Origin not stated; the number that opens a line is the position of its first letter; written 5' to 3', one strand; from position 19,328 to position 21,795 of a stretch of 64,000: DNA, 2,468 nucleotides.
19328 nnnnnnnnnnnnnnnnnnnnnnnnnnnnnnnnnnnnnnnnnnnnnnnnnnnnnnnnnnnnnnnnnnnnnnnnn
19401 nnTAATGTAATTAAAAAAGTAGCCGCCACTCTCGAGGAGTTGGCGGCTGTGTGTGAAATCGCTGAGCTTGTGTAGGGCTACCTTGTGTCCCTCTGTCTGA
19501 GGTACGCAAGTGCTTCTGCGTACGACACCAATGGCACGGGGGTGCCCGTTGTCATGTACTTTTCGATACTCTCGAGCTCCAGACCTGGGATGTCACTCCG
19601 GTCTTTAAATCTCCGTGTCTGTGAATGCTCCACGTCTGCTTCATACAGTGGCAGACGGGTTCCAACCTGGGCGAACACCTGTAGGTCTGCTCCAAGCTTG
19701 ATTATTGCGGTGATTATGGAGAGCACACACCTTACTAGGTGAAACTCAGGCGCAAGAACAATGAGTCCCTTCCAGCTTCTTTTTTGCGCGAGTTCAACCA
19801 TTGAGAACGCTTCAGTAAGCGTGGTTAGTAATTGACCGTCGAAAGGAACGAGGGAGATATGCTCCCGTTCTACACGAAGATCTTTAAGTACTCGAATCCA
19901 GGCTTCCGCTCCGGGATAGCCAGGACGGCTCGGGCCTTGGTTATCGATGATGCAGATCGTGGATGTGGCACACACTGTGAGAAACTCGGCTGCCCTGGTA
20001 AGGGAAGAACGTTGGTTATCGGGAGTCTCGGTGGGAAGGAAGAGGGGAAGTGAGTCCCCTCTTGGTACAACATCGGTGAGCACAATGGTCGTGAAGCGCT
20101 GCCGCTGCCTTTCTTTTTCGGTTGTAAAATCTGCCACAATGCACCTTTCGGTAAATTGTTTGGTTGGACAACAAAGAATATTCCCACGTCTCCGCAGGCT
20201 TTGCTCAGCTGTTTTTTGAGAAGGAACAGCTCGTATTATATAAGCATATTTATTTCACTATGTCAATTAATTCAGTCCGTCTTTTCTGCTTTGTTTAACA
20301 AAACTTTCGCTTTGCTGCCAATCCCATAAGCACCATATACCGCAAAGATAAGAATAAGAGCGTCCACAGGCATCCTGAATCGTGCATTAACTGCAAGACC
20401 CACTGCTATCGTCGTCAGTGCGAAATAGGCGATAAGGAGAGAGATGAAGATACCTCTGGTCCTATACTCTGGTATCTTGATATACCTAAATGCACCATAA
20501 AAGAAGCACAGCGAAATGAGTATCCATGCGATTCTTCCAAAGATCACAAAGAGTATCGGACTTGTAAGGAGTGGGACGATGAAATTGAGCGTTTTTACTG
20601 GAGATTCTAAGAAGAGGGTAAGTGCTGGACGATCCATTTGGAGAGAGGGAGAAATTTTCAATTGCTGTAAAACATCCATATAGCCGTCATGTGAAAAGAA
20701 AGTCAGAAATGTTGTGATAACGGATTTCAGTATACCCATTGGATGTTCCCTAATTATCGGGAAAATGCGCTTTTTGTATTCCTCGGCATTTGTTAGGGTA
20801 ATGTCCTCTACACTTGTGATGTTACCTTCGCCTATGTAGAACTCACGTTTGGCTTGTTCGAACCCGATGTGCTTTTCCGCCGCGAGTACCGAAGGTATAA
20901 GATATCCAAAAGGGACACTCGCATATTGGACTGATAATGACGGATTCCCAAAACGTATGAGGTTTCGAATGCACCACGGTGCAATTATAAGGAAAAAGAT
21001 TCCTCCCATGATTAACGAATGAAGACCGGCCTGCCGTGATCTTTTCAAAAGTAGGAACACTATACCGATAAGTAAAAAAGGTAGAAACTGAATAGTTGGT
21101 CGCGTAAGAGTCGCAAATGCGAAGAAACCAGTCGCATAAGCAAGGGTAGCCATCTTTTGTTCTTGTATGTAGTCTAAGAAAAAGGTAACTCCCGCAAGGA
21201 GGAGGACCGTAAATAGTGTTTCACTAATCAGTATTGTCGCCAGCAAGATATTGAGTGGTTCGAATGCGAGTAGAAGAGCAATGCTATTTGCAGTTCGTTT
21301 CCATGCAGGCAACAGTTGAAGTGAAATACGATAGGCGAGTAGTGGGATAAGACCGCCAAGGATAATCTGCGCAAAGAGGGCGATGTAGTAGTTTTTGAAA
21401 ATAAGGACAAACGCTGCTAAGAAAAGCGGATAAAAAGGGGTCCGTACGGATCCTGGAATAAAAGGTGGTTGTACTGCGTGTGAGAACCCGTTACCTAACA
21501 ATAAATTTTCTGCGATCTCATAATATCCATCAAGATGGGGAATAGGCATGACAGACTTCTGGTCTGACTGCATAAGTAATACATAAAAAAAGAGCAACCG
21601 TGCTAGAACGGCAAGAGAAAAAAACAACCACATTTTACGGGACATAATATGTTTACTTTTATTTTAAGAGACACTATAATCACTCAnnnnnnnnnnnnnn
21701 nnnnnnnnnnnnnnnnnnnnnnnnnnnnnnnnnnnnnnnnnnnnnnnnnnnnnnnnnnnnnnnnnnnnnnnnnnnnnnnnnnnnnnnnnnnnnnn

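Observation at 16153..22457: Polyprenol-phosphate-sugar glycosylation system: GtrB-like synthases + GtrA + two GT-C transferases + DUF218 protein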

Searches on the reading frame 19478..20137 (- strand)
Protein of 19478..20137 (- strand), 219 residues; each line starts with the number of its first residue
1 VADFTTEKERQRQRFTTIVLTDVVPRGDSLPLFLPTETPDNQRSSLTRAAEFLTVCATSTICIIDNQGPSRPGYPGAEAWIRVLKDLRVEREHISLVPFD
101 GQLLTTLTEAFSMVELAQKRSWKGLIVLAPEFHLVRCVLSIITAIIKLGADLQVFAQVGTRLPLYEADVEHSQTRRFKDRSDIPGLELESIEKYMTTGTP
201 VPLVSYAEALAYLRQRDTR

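Call 3: search_protein_families(library=pfam, proteins=[window:19478-20137:-], max_evalue=0.01)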
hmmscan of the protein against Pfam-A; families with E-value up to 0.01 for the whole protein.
window:19478-20137:- (219 aa): 0 families

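Call 13: search_protein_families(library=ncbifam, proteins=[window:19478-20137:-], max_evalue=0.01)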
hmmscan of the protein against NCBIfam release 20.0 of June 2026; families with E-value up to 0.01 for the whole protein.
window:19478-20137:- (219 aa): 0 families

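Call 20: search_protein_families(library=pfam, proteins=[window:19478-20137:-], max_evalue=10)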
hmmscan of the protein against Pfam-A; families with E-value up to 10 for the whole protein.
window:19478-20137:- (219 aa): 0 families

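Call 21: search_protein_representatives(protein=window:19478-20137:-)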
Query: 219 residues. Proteins with E-value up to 0.001 (for the whole library): 346; up to 1e-10: 128; up to 1e-30: 5. The best 150 are listed.
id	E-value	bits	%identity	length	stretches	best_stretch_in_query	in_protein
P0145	5.8e-88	310.1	67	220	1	1-218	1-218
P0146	6.8e-67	241.3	67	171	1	50-217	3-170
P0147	4.4e-37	144.0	43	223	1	13-219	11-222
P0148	3.5e-34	134.5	42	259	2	7-215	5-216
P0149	3.9e-31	124.6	45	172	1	6-173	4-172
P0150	1.1e-28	116.5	44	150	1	70-218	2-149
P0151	1.8e-25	106.1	38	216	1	8-219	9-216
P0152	2.4e-25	105.7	36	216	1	8-218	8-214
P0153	2.3e-24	102.4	35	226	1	12-218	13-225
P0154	3.3e-23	98.7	36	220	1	5-217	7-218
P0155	5.0e-23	98.1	34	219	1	3-216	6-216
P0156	1.3e-22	96.7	40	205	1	9-217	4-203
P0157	5.3e-22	94.7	41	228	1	32-217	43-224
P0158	1.6e-20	89.9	36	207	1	19-217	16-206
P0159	3.4e-20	88.8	38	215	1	8-217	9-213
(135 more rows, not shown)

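Call 23: search_protein_families(library=pfam, alignment_id=A1, max_evalue=0.01)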
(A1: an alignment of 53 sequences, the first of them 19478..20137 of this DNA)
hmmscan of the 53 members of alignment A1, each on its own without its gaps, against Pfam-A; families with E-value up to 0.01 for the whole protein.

A. member 1, window:19478-20137:- (219 aa): 0 families

B. families by the number of members that match (of 53 scanned): 2 families
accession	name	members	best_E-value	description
PF02698.23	DUF218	26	1.7e-07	DUF218 domain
PF13458.12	Peripla_BP_6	1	0.00027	Periplasmic binding protein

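Call 24: search_solved_structures(query=A1, max_evalue=1, show_alignments=2)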
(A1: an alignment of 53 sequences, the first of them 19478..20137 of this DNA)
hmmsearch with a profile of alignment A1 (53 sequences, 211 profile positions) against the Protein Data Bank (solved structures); distinct sequences matched with E-value up to 1: 1.
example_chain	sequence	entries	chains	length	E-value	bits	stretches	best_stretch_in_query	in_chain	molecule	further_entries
3si9_A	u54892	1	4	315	0.56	12.8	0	89-155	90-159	Dihydrodipicolinate synthase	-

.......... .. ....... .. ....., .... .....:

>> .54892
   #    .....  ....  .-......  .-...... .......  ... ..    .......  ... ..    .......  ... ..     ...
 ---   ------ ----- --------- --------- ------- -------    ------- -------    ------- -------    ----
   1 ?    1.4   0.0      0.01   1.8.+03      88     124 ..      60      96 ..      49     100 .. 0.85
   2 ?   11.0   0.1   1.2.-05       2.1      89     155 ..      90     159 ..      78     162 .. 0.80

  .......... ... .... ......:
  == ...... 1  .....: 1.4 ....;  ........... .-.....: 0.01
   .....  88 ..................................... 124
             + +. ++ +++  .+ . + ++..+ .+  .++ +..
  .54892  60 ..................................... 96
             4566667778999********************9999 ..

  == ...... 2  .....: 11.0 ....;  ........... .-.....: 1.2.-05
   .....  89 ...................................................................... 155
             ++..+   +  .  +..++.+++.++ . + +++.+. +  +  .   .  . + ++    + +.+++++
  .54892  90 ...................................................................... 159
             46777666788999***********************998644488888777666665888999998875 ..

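Call 62: list_cluster_members(proteins=[P0001, P0068, window:19478-20137:-, P0295, window:16153-17103:+])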
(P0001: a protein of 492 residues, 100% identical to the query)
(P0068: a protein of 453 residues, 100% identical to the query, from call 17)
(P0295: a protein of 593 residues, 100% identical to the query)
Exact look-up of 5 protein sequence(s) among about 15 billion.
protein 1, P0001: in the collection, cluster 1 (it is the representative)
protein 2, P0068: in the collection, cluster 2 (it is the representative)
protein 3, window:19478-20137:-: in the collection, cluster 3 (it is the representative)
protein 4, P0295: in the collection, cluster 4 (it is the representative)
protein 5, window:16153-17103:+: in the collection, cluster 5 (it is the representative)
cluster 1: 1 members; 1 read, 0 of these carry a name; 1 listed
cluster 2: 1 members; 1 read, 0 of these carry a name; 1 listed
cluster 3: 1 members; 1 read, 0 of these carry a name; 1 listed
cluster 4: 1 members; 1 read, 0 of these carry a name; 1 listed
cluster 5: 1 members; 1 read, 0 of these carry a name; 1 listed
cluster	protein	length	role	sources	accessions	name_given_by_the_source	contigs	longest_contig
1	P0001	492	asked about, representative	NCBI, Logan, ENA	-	-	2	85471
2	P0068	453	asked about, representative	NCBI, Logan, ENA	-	-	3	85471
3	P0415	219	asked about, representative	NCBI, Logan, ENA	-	-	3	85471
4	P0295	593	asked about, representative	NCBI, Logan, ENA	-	-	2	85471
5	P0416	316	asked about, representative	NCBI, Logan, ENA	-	-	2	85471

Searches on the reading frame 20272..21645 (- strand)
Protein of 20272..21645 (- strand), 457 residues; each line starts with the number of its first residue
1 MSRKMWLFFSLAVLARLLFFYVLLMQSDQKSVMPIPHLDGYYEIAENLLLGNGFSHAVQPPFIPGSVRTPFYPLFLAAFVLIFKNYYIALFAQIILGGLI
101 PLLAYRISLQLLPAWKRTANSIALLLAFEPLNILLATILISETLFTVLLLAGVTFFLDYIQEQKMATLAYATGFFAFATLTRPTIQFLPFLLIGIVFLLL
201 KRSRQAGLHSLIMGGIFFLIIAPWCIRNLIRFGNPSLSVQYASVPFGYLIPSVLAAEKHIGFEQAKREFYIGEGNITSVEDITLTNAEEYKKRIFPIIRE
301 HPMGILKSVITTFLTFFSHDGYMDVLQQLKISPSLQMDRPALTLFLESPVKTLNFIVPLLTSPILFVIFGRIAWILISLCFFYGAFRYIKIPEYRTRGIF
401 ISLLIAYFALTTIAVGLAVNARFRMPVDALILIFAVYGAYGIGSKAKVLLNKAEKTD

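Call 3: search_protein_families(library=pfam, proteins=[window:20272-21645:-], max_evalue=0.01)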
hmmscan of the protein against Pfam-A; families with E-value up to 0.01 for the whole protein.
window:20272-21645:- (457 aa): 1 family
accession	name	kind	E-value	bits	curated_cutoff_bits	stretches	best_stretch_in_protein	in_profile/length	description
PF13231.12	PMT_2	-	1.1e-06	29.3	26.1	1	68-225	2-158/160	Dolichyl-phosphate-mannose-protein mannosyltransferase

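Call 13: search_protein_families(library=ncbifam, proteins=[window:20272-21645:-], max_evalue=0.01)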
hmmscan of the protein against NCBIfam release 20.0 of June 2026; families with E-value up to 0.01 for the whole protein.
window:20272-21645:- (457 aa): 2 families
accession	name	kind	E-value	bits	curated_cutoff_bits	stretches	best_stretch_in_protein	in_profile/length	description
NF047440.1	LA3751_2_3_fam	subfamily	7.7e-06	25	200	1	71-235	84-247/460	LA_3751/LA_3752 family putative glycosyltransferase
NF047510.1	LIC_10190_fam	subfamily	7.4e-05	21.7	100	1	98-255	174-330/424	LIC_10190 family membrane protein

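Call 17: find_homologous_proteins(query=window:20272-21645:-, max_evalue=0.001)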
Query window:20272-21645:- (457 aa): 77 proteins with E <= 0.001 among 8000 candidates.
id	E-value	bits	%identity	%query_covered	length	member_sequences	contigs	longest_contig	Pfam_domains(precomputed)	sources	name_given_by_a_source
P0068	1.3e-288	975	100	99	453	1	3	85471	PF13231.13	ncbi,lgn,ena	-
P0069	1.6e-174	599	61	100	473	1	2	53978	PF02366.25,PF13231.13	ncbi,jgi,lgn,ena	-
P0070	3.7e-172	592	63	98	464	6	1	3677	PF02366.25,PF13231.13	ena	-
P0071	3.0e-157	543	59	98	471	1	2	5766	PF13231.13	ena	-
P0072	3.3e-156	539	57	100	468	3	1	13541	PF13231.13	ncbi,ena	-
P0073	5.1e-156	539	57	98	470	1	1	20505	PF13231.13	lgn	-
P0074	8.7e-155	534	60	96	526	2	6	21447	PF13231.13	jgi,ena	-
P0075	2.2e-154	533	59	98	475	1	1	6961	-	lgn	-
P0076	4.5e-154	532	56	98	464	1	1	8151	PF13231.13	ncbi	-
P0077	7.6e-152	525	57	96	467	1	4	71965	-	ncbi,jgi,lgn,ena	-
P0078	1.1e-146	508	55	97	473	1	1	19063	PF13231.13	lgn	-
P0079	1.3e-146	508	54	100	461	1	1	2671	PF13231.13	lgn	-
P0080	1.5e-145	504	55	97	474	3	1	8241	PF13231.13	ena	-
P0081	2.7e-145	503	55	93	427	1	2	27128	PF13231.13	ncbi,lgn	-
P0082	4.5e-145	502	54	100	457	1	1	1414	PF13231.13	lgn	-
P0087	4.8e-138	479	52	100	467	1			PF02366.25,PF13231.13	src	-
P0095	4.2e-78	282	39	88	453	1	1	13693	PF02366.25,PF13231.13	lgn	-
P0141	4.3e-7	48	28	46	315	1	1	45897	PF02366.25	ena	-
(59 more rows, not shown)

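Call 28: search_solved_structures(query=A3, max_evalue=1, show_alignments=2)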
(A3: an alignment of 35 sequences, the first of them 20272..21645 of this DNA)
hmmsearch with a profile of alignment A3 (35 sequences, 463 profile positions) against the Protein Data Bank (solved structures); distinct sequences matched with E-value up to 1: 0.

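Call 39: predict_structure(alignment_id=A3)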
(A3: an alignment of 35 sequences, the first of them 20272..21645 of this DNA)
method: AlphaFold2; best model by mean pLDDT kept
length: 457 residues; sequences in the alignment: 35
mean_pLDDT: 90.0   pTM: 0.90
mean pLDDT of the five models: 90.0, 89.3, 89.0, 87.6, 86.8
residues with pLDDT >= 90: 323; 70-90: 106; 50-70: 24; < 50: 4
segments of 3 or more residues with pLDDT < 50: 30-33
pLDDT, mean of each block of 10 residues (from residue 1): 90 95 71 58 93 91 91 95 91 96 97 94 96 91 97 98 97 98 93 94 92 97 96 94 93 93 92 88 93 94 94 91 83 61 72 73 81 94 97 95 96 85 93 97 89 76
secondary structure, 60 per line:
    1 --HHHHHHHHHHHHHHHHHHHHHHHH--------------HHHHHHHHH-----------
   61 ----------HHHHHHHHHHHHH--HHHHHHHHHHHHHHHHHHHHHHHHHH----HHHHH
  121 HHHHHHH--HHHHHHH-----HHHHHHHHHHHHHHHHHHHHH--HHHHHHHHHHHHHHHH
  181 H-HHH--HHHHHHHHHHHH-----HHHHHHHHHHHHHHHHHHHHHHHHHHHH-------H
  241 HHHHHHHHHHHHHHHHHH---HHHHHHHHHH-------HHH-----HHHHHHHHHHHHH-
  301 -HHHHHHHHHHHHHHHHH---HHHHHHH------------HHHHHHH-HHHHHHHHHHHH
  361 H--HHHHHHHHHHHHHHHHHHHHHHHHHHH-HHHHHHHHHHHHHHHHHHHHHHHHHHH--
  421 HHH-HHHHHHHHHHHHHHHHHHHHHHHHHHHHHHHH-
elements in order: H3-26 H41-49 H71-83 H86-111 H116-127 H130-136 H142-162 H165-181 H188-199 H205-232 H240-258 H262-271 H287-299 H302-318 H322-328 H341-347 H349-361 H364-390 H392-418 H425-456

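Call 43: fold_search(model_id=the predicted structure, library=pdb)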
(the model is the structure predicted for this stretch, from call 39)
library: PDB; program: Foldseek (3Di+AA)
matches with E <= 10: 192; with E <= 0.001: 3
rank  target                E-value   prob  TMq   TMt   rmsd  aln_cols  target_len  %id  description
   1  6s7t_A                1.7e-04  1.00  0.46  0.32  15.3       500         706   14  Cryo-EM structure of human oligosaccharyltransferase complex OST-B (released 2019-12-18)
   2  9n9j_I                2.6e-04  1.00  0.50  0.34  15.3       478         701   14  Structure of a GRP94 folding intermediate engaged with a CCDC134- and FKBP11-bound secretory translocon (released 2025-11-19)
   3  3waj                  6.9e-04  1.00  0.46  0.29  16.3       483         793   14  Crystal structure of the Archaeoglobus fulgidus oligosaccharyltransferase (O29867_ARCFU) complex with Zn and sulfate (released 2013-10-30)
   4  8b6l_I                1.0e-03  1.00  0.50  0.35  14.4       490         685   13  Subtomogram average of the human Sec61-TRAP-OSTA-translocon (released 2022-12-07)
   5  5gmy_A                1.1e-03  1.00  0.49  0.29  16.4       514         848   14  Crystal structure of the Archaeoglobus fulgidus oligosaccharyltransferase (O29867_ARCFU) tethered with an acceptor pep (released 2017-02-01)
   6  7oci_F                1.2e-03  1.00  0.49  0.36  14.1       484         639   13  Cryo-EM structure of yeast Ost6p containing oligosaccharyltransferase complex (released 2022-02-16)
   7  5ogl_A                1.8e-03  1.00  0.47  0.32  14.2       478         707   15  Structure of bacterial oligosaccharyltransferase PglB in complex with an acceptor peptide and an lipid-linked oligosac (released 2017-10-25)
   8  8age_A                2.7e-03  1.00  0.48  0.35  12.6       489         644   12  Structure of yeast oligosaccharylransferase complex with acceptor peptide bound (released 2022-12-07)
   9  3rce_A                3.2e-03  1.00  0.51  0.36  14.7       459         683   16  Bacterial oligosaccharyltransferase PglB (released 2011-06-15)
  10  6ftg_5                3.3e-03  1.00  0.47  0.35  18.1       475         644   12  Subtomogram average of OST-containing ribosome-translocon complexes from canine rough microsomal membranes (released 2018-03-21)
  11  5f15                  4.4e-03  1.00  0.39  0.34  17.6       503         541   14  Crystal Structure of ArnT from Cupriavidus metallidurans bound to Undecaprenyl phosphate (released 2016-02-17)
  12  8agb_A                5.0e-03  1.00  0.46  0.34  14.7       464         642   14  Structure of yeast oligosaccharylransferase complex with lipid-linked oligosaccharide bound (released 2022-12-07)
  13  5ezm                  6.9e-03  1.00  0.38  0.33  17.1       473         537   14  Crystal Structure of ArnT from Cupriavidus metallidurans in the apo state (released 2016-02-17)
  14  8agc_A                7.5e-03  1.00  0.49  0.34  14.7       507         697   14  Structure of yeast oligosaccharylransferase complex with lipid-linked oligosaccharide and non-acceptor peptide bound (released 2022-12-07)
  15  6ezn_F                9.2e-03  1.00  0.48  0.35  15.2       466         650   13  Cryo-EM structure of the yeast oligosaccharyltransferase (OST) complex (released 2018-01-17)
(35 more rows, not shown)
